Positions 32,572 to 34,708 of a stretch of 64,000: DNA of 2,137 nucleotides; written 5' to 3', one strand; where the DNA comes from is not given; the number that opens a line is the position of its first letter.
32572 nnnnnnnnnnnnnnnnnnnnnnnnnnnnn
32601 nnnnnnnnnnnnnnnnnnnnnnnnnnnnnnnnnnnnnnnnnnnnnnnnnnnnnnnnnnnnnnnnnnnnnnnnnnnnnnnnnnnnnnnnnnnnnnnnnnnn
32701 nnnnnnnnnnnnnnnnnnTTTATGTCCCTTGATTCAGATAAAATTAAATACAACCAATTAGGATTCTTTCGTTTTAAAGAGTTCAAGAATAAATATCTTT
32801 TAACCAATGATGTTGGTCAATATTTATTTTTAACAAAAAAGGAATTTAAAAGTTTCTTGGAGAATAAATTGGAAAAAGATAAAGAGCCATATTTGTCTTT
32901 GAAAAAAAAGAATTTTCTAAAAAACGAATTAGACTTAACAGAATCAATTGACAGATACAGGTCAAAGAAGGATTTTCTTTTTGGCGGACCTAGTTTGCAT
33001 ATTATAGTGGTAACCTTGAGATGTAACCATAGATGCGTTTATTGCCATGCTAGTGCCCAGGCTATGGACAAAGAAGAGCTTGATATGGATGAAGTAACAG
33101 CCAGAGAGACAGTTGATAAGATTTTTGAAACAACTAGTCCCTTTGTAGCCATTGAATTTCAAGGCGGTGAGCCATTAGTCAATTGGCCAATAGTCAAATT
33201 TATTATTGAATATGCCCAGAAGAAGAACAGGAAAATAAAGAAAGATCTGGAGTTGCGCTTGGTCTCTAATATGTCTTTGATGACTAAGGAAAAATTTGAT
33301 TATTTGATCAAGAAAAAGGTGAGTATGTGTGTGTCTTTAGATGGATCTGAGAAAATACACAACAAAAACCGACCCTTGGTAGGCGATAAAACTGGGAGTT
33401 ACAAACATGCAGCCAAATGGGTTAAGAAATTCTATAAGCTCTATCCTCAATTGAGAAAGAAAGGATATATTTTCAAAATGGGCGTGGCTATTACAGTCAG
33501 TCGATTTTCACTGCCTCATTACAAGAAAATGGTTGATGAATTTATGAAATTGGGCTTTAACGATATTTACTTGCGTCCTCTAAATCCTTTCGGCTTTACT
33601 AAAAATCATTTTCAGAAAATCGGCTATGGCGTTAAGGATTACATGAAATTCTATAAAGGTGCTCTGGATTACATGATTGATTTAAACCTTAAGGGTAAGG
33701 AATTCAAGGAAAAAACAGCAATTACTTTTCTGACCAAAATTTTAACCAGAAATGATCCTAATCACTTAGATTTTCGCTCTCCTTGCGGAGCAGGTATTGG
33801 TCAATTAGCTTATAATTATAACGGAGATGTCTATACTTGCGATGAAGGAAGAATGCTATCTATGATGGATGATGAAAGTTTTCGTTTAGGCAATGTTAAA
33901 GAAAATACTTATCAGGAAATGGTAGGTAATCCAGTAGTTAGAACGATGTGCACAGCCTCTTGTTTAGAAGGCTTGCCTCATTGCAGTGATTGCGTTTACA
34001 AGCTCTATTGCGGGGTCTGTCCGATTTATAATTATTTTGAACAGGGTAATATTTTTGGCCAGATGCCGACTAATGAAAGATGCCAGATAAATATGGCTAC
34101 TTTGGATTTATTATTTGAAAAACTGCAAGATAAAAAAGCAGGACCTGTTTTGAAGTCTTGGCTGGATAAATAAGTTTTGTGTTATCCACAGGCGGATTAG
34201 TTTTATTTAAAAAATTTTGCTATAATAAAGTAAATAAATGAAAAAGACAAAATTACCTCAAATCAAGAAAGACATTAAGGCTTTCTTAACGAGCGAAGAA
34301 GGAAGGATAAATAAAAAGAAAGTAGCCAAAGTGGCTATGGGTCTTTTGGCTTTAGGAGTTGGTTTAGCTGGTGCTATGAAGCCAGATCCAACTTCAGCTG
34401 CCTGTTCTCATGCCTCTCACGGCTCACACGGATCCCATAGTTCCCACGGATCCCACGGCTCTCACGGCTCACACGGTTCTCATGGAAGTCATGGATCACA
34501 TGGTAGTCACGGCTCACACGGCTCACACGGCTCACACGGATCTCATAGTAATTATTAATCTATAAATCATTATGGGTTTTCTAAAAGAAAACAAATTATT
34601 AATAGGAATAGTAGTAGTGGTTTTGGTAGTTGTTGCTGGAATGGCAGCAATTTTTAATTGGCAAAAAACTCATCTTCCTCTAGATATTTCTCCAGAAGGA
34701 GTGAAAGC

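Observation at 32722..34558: His-Gly-Ser repeat precursor peptide next to a single radical SAM/SPASM maturase: an Hxs-type system with non-canonical composition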

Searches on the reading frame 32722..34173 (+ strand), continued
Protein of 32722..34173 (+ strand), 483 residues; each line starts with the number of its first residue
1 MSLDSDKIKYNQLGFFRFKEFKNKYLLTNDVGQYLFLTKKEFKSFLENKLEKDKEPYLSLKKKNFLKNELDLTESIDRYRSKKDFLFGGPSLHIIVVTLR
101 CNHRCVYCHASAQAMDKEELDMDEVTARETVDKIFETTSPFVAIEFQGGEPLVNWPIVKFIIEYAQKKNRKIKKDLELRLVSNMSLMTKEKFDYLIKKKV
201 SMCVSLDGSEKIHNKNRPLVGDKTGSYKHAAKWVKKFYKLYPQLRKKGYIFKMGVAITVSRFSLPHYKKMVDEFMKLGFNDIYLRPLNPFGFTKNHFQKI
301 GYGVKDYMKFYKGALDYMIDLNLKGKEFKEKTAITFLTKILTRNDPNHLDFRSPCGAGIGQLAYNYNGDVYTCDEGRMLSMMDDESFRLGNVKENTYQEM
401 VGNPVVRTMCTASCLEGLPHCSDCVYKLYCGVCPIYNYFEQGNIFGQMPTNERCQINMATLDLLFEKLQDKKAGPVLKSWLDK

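Call 68: search_protein_families(library=ncbifam, proteins=[L007:5766-6662:+, L016:1748-2662:+, L016:6850-7776:+, L017:4946-5839:+, L018:5426-6631:+, L018:6628-7206:+, L016:11470-11769:+, L016:11896-12204:+], max_evalue=1e-10)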
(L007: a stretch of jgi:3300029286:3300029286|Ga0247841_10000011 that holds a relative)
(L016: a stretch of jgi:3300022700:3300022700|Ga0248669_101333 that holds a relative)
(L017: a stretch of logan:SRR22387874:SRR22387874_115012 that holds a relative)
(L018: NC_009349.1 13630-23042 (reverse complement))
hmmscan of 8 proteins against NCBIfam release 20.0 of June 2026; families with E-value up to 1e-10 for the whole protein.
L007:5766-6662:+ (298 aa): 28 families (the best 25 are shown)
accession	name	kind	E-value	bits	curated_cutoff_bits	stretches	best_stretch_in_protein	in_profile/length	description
NF038332.1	rSAM_rare_HxsC4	exception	2.7e-51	174.7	500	1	2-225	14-243/335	radical SAM protein HxsC4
TIGR03977.1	rSAM_pair_HxsC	equivalog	1.6e-30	106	267.9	1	12-227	35-254/292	His-Xaa-Ser system radical SAM maturase HxsC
TIGR04545.1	rSAM_ahbD_hemeb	equivalog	1.7e-21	77.1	500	1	8-192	6-189/339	heme b synthase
TIGR04053.2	TIGR04053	equivalog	3.2e-21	76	395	1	12-203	18-211/366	TIGR04053 family radical SAM/SPASM domain-containing protein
TIGR04466.1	rSAM_BlsE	equivalog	3.3e-20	72.8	400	1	8-178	9-175/327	cytosylglucuronate decarboxylase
TIGR04055.1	rSAM_NirJ2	equivalog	1.8e-18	67.2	500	1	11-189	9-185/326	putative heme d1 biosynthesis radical SAM protein NirJ2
NF045574.1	sacti_mat_StsB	exception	6.9e-17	61.4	625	1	12-187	106-278/466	StsB family radical SAM/SPASM domain sactipeptide maturase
TIGR02668.1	moaA_archaeal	equivalog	8.6e-17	61.1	325.25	1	4-190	12-199/303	GTP 3',8-cyclase MoaA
TIGR04054.1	rSAM_NirJ1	equivalog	1.2e-16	60.4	650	1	11-177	45-209/387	putative heme d1 biosynthesis radical SAM protein NirJ1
TIGR04051.1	rSAM_NirJ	equivalog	5.8e-16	58.4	515.45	1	12-189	12-187/354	heme d1 biosynthesis radical SAM protein NirJ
TIGR02666.1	moaA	equivalog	1.4e-15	57.1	284.05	1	8-186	16-198/336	GTP 3',8-cyclase MoaA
TIGR04347.1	pseudo_SAM_Halo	equivalog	1.6e-15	57.3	525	1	11-189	47-223/390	TIGR04347 family pseudo-SAM/SPASM protein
TIGR04317.1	W_rSAM_matur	equivalog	2.9e-15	56.2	380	1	4-223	6-227/349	tungsten cofactor oxidoreductase radical SAM maturase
TIGR03913.1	rad_SAM_trio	equivalog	9e-15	54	591.75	1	8-213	25-229/477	GDL motif peptide-associated radical SAM/SPASM maturase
TIGR04303.1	GeoRSP_rSAM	equivalog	9.4e-15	55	400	1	11-203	14-202/325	GeoRSP system radical SAM/SPASM protein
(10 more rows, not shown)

L016:1748-2662:+ (304 aa): 24 families
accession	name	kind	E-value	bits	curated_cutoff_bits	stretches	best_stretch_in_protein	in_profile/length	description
NF038332.1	rSAM_rare_HxsC4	exception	4.2e-49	167.5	500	1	4-259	14-261/335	radical SAM protein HxsC4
TIGR03977.1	rSAM_pair_HxsC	equivalog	1.3e-30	106.4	267.9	1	13-248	34-273/292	His-Xaa-Ser system radical SAM maturase HxsC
TIGR04466.1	rSAM_BlsE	equivalog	9.5e-22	77.9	400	1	8-181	7-176/327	cytosylglucuronate decarboxylase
TIGR04545.1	rSAM_ahbD_hemeb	equivalog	1.8e-20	73.7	500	1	10-199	6-194/339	heme b synthase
TIGR04053.2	TIGR04053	equivalog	8.6e-20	71.3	395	1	14-190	18-196/366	TIGR04053 family radical SAM/SPASM domain-containing protein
TIGR04133.1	rSAM_w_lipo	hypoth_equivalog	3.2e-17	62.5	425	1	12-194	32-216/350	TIGR04133 family radical SAM/SPASM protein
TIGR02668.1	moaA_archaeal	equivalog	4.4e-17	62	325.25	1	5-178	11-184/303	GTP 3',8-cyclase MoaA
TIGR03913.1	rad_SAM_trio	equivalog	1.5e-16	59.8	591.75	1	9-194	24-206/477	GDL motif peptide-associated radical SAM/SPASM maturase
TIGR04340.1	rSAM_ACGX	hypoth_equivalog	5.3e-16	58.8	400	1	53-197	59-197/341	radical SAM/SPASM domain protein, ACGX system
TIGR04055.1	rSAM_NirJ2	equivalog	8.1e-16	58.4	500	1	13-200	9-194/326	putative heme d1 biosynthesis radical SAM protein NirJ2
TIGR02666.1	moaA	equivalog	1.1e-14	54.2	284.05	1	10-184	16-194/336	GTP 3',8-cyclase MoaA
TIGR04347.1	pseudo_SAM_Halo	equivalog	3.2e-14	53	525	1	13-187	47-219/390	TIGR04347 family pseudo-SAM/SPASM protein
NF001199.0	PRK00164.2-1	equivalog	3.9e-14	52.5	231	1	7-169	15-177/308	GTP 3',8-cyclase MoaA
TIGR04051.1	rSAM_NirJ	equivalog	5.4e-14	51.9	515.45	1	13-189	11-185/354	heme d1 biosynthesis radical SAM protein NirJ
TIGR04317.1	W_rSAM_matur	equivalog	9.9e-14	51.2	380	1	5-234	5-236/349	tungsten cofactor oxidoreductase radical SAM maturase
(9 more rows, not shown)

L016:6850-7776:+ (308 aa): 4 families
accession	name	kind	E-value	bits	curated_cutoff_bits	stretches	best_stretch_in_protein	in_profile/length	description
TIGR03977.1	rSAM_pair_HxsC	equivalog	7.9e-46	156.2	267.9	1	9-271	35-288/292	His-Xaa-Ser system radical SAM maturase HxsC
NF038332.1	rSAM_rare_HxsC4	exception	1e-17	64.3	500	1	2-200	17-205/335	radical SAM protein HxsC4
TIGR04251.1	SCM_rSAM_ScmF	equivalog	1.8e-13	50.6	400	1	53-154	55-152/353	SynChlorMet cassette radical SAM/SPASM protein ScmF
TIGR03962.1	mycofact_rSAM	equivalog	1.5e-11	44.1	265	1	55-180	59-179/339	mycofactocin radical SAM maturase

L017:4946-5839:+ (297 aa): 24 families
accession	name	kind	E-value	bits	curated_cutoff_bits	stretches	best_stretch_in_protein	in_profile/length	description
NF038332.1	rSAM_rare_HxsC4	exception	3.7e-42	144.7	500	1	2-216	14-232/335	radical SAM protein HxsC4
TIGR03977.1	rSAM_pair_HxsC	equivalog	2.3e-29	102.2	267.9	1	12-228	35-255/292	His-Xaa-Ser system radical SAM maturase HxsC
TIGR04545.1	rSAM_ahbD_hemeb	equivalog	3.8e-19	69.3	500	1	8-189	6-186/339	heme b synthase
TIGR04053.2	TIGR04053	equivalog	4.9e-19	68.8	395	1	43-202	52-210/366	TIGR04053 family radical SAM/SPASM domain-containing protein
TIGR04466.1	rSAM_BlsE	equivalog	1.3e-18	67.6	400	1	8-178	9-175/327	cytosylglucuronate decarboxylase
TIGR02666.1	moaA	equivalog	4.1e-17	62.2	284.05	1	7-180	15-192/336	GTP 3',8-cyclase MoaA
TIGR02668.1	moaA_archaeal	equivalog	5.9e-16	58.3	325.25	1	4-176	12-184/303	GTP 3',8-cyclase MoaA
TIGR04317.1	W_rSAM_matur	equivalog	2.1e-15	56.7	380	1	5-229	7-233/349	tungsten cofactor oxidoreductase radical SAM maturase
TIGR04251.1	SCM_rSAM_ScmF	equivalog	8.5e-15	55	400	1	12-178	14-182/353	SynChlorMet cassette radical SAM/SPASM protein ScmF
TIGR04051.1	rSAM_NirJ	equivalog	1.9e-14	53.4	515.45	1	12-188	12-186/354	heme d1 biosynthesis radical SAM protein NirJ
NF045646.2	rSAM_Se_TrsS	equivalog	5.5e-14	51.5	490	1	7-164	91-250/441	radical SAM (seleno)protein TrsS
TIGR04133.1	rSAM_w_lipo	hypoth_equivalog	9.8e-14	51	425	1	11-195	33-219/350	TIGR04133 family radical SAM/SPASM protein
NF001199.0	PRK00164.2-1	equivalog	3.5e-13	49.4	231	1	6-151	16-160/308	GTP 3',8-cyclase MoaA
TIGR03913.1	rad_SAM_trio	equivalog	8e-13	47.6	591.75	1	9-204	26-220/477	GDL motif peptide-associated radical SAM/SPASM maturase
TIGR04055.1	rSAM_NirJ2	equivalog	1.2e-12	48.1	500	1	11-189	9-185/326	putative heme d1 biosynthesis radical SAM protein NirJ2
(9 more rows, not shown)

L018:5426-6631:+ (401 aa): 1 family
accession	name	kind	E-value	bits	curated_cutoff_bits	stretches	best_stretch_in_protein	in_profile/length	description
TIGR03977.1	rSAM_pair_HxsC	equivalog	7.5e-119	395.9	267.9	1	85-373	2-291/292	His-Xaa-Ser system radical SAM maturase HxsC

L018:6628-7206:+ (192 aa): 1 family
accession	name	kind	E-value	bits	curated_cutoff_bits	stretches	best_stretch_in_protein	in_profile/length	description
TIGR03979.1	His_Ser_Rich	equivalog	1.5e-68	230.6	121.65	1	3-191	1-190/190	His-Xaa-Ser repeat protein HxsA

L016:11470-11769:+ (99 aa): 2 families
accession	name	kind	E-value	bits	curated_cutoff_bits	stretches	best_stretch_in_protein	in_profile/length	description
NF038313.3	HisXaaSer_A4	exception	6.2e-25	87.9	55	1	7-98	1-89/93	His-Xaa-Ser repeat protein HxsA4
NF038309.1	HisXaaSer_A3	equivalog_domain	3.6e-16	58.7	65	1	7-94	1-80/81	His-Xaa-Ser repeat protein HxsA3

L016:11896-12204:+ (102 aa): 2 families
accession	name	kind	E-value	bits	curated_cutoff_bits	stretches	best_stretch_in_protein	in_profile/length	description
NF038309.1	HisXaaSer_A3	equivalog_domain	5.7e-21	74.1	65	1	15-100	1-81/81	His-Xaa-Ser repeat protein HxsA3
NF038313.3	HisXaaSer_A4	exception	6.5e-18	65.4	55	1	15-100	1-86/93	His-Xaa-Ser repeat protein HxsA4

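Call 73: predict_structure(alignment_id=A4)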
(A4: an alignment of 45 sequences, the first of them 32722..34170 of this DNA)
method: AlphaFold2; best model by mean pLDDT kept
length: 483 residues; sequences in the alignment: 45
mean_pLDDT: 90.7   pTM: 0.89
mean pLDDT of the five models: 90.7, 88.9, 88.9, 88.5, 87.5
residues with pLDDT >= 90: 332; 70-90: 132; 50-70: 19; < 50: 0
segments of 3 or more residues with pLDDT < 50: none
pLDDT, mean of each block of 10 residues (from residue 1): 80 92 93 93 95 95 92 86 82 96 84 91 98 96 94 98 98 97 95 97 93 90 82 96 93 92 94 95 89 82 95 98 96 93 79 69 96 90 91 96 90 79 86 84 72 89 96 96 80
secondary structure, 60 per line:
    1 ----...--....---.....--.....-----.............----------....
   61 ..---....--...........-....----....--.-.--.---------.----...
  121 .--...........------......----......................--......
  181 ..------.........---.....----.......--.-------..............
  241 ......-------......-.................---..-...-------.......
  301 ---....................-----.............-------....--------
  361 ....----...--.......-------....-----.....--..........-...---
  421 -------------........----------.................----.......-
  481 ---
elements in order: E17-21 E24-28 E34-38 H39-46 H57-62 H72-82 H84-87 E92-95 H124-134 E141-146 H151-172 E175-182 H189-197 E201-205 H210-216 H227-246 E254-259 H261-277 E284-286 H294-300 H304-323 H331-341 H349-352 E361-364 E369-371 H374-380 E388-391 H397-401 H404-413 H434-441 H452-468 H473-479

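Call 75: fold_search(model_id=the predicted structure, library=pdb)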
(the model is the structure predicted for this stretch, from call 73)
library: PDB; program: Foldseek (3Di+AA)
matches with E <= 10: 1331; with E <= 0.001: 88
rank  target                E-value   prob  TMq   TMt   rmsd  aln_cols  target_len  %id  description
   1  5wgg_A                2.8e-22  1.00  0.66  0.72   7.5       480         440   19  Structural Insights into Thioether Bond Formation in the Biosynthesis of Sactipeptides (released 2017-07-26)
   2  5why_A                1.6e-21  1.00  0.67  0.77   7.3       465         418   19  Structural Insights into Thioether Bond Formation in the Biosynthesis of Sactipeptides (released 2017-07-26)
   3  5why_B                9.8e-21  1.00  0.65  0.74   7.9       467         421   19  Structural Insights into Thioether Bond Formation in the Biosynthesis of Sactipeptides (released 2017-07-26)
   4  4k37_A                4.0e-19  1.00  0.63  0.81   4.5       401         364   20  Native anSMEcpe with bound AdoMet (released 2013-05-08)
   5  4k36_A                1.7e-18  1.00  0.62  0.77   4.6       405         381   19  His6 tagged anSMEcpe with bound AdoMet (released 2013-05-08)
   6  4k37_B                2.7e-18  1.00  0.61  0.78   4.9       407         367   19  Native anSMEcpe with bound AdoMet (released 2013-05-08)
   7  4k39_A                3.8e-18  1.00  0.61  0.79   4.5       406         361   20  Native anSMEcpe with bound AdoMet and Cp18Cys peptide (released 2013-05-08)
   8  4k38_A                3.8e-18  1.00  0.60  0.76   4.7       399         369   20  Native anSMEcpe with bound AdoMet and Kp18Cys peptide (released 2013-05-08)
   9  4k39_B                5.0e-18  1.00  0.61  0.81   4.3       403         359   20  Native anSMEcpe with bound AdoMet and Cp18Cys peptide (released 2013-05-08)
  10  4k36_B                6.9e-18  1.00  0.62  0.80   4.5       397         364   20  His6 tagged anSMEcpe with bound AdoMet (released 2013-05-08)
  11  4k38_B                4.0e-17  1.00  0.61  0.80   4.6       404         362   20  Native anSMEcpe with bound AdoMet and Kp18Cys peptide (released 2013-05-08)
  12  8vpo                  1.7e-14  1.00  0.63  0.67   6.1       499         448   16  X-Ray Crystal Structure of TigE from Paramaledivibacter caminithermalis (released 2024-02-07)
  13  9gm3_C                2.0e-14  1.00  0.61  0.77   4.5       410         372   15  Crystal structure of the complex formed between the radical SAM protein ChlB and the leader region of its precursor su (released 2025-06-25)
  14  9gm3_A                8.8e-14  1.00  0.61  0.77   4.3       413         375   15  Crystal structure of the complex formed between the radical SAM protein ChlB and the leader region of its precursor su (released 2025-06-25)
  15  9gmc_C                9.3e-14  1.00  0.59  0.75   4.7       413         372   16  Crystal structure of the complex formed between the radical SAM protein ChlB and the R3A mutant of ChlA (released 2025-06-25)
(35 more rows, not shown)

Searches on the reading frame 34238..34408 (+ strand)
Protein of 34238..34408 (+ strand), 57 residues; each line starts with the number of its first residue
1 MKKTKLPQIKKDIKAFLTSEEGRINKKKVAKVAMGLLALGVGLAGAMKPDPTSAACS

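Call 49: search_protein_representatives(protein=window:34238-34408:+)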
Query: 57 residues. Proteins with E-value up to 0.001 (for the whole library): 71; up to 1e-10: 7; up to 1e-30: 0. The best 71 are listed.
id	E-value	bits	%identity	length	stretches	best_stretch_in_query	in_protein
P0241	5.9e-18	79.2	75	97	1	2-57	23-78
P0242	2.1e-14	68.2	67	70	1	3-54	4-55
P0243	9.0e-14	66.2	61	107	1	2-57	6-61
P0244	1.7e-13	65.3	60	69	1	2-56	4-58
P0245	2.8e-12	61.6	56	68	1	2-56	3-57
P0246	1.0e-11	59.9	54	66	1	2-57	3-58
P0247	3.6e-11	58.1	60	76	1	1-57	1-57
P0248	4.4e-10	54.8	61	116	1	4-52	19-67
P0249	7.1e-10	54.1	60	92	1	3-55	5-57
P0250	2.9e-09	52.2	57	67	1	1-56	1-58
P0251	1.0e-08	50.5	54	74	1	4-57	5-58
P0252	3.6e-08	48.8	49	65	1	1-55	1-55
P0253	6.5e-08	48.0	48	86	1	8-57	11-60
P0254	7.8e-08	47.8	54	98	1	2-55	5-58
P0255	9.5e-08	47.5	41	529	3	11-42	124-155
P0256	1.2e-07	47.3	59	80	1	4-49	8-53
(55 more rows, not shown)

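Call 61: find_encoding_contigs(protein=P0256, flank=8000, max_places=2)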
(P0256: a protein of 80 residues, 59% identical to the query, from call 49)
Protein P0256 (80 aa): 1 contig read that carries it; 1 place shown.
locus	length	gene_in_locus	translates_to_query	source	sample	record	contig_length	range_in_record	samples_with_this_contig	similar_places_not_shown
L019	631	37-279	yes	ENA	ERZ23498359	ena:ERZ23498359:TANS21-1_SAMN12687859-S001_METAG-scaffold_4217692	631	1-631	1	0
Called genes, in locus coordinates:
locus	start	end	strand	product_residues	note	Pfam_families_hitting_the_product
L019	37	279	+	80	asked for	-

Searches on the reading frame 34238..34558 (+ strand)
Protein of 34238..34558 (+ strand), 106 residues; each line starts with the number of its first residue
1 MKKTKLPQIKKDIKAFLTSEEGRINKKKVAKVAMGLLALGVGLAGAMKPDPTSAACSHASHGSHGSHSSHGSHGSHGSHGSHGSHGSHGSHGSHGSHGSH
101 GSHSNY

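Call 3: search_protein_families(library=ncbifam, proteins=[window:34238-34558:+], max_evalue=0.01)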
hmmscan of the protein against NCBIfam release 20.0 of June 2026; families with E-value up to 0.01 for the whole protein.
window:34238-34558:+ (106 aa): 5 families
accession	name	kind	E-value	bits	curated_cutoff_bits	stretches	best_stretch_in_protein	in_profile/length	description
NF038313.3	HisXaaSer_A4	exception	4.7e-20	72.3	55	1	5-103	1-90/93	His-Xaa-Ser repeat protein HxsA4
NF038309.1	HisXaaSer_A3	equivalog_domain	8.5e-16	57.5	65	1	6-92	2-80/81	His-Xaa-Ser repeat protein HxsA3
NF038329.2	gly_rich_SclB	equivalog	3.7e-06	26.1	325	1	60-101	142-183/442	LPXTG-anchored collagen-like adhesin Scl2/SclB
NF038330.1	adhesin_SclA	exception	1.6e-05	24.7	400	1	56-101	132-177/405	LPXTG-anchored collagen-like adhesin Scl1/SclA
NF046116.1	adhesin_Lcl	equivalog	0.00016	20.3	500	1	50-101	69-120/431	collagen-like adhesin Lcl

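Call 4: search_protein_families(library=pfam, proteins=[window:34238-34558:+], max_evalue=0.01)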
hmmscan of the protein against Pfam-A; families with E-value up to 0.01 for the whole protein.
window:34238-34558:+ (106 aa): 1 family
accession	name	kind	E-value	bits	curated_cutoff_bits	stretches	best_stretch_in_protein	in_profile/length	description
PF01391.23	Collagen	-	5.8e-07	29.6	27.2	1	62-101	7-46/60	Collagen triple helix repeat (20 copies)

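Call 46: search_protein_families(library=padloc, proteins=[window:34238-34558:+], max_evalue=0.001)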
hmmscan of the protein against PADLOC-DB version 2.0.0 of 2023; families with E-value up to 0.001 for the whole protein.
window:34238-34558:+ (106 aa): 0 families

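Call 72: list_cluster_members(proteins=[P0001, window:34238-34555:+, window:32515-32715:+, window:61941-62867:+])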
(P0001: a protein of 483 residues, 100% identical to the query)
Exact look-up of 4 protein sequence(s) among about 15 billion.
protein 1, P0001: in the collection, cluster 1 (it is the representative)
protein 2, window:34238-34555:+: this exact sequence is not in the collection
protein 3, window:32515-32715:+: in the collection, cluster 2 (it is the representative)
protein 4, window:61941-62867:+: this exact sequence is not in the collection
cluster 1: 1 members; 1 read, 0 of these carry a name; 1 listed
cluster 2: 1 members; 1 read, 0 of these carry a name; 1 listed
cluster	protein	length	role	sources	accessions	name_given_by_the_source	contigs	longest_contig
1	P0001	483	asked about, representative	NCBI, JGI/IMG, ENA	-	-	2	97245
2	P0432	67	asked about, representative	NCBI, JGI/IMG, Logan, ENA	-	-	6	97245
